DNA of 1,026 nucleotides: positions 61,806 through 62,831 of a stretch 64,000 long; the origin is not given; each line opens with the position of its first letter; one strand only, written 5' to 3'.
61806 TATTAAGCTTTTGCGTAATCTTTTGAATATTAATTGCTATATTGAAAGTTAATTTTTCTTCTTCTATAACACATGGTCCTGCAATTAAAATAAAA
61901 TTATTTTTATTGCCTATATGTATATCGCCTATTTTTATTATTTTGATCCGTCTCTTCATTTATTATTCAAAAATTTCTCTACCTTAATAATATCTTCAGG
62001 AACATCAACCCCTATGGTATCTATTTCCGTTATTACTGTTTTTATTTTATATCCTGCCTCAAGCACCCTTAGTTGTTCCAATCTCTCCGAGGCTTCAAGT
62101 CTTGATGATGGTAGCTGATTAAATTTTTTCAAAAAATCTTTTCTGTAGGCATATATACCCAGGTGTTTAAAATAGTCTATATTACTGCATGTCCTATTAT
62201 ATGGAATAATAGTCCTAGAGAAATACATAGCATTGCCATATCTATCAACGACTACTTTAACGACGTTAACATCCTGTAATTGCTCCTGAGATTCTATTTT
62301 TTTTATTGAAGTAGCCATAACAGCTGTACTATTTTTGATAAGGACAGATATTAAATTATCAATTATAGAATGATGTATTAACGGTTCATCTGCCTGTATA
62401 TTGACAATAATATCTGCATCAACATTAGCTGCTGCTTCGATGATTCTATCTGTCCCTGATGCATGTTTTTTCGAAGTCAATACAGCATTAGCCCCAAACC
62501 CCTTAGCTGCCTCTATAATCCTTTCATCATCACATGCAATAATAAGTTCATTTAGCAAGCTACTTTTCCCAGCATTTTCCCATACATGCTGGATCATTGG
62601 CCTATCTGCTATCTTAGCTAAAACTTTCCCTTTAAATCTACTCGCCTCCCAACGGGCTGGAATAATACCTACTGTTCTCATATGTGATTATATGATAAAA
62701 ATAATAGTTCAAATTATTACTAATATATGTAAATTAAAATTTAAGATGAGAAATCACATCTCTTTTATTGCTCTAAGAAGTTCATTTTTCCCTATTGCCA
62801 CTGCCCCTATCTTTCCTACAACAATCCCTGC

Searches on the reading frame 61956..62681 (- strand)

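Call 56: search_protein_families(library=pfam, proteins=[window:61956-62681:-], max_evalue=0.01)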
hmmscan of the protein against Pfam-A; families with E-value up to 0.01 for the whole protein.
window:61956-62681:- (241 aa): 3 families
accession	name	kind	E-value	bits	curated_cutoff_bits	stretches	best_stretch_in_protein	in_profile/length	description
PF02348.25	CTP_transf_3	-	2.3e-58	198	22.6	1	4-213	1-217/217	Cytidylyltransferase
PF12804.13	NTP_transf_3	-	2.4e-08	34.7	27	1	14-126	10-123/160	MobA-like NTP transferase domain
PF04512.18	Baculo_PEP_N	-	0.0086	17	23.9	0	108-167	19-76/97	Baculovirus polyhedron envelope protein, PEP, N terminus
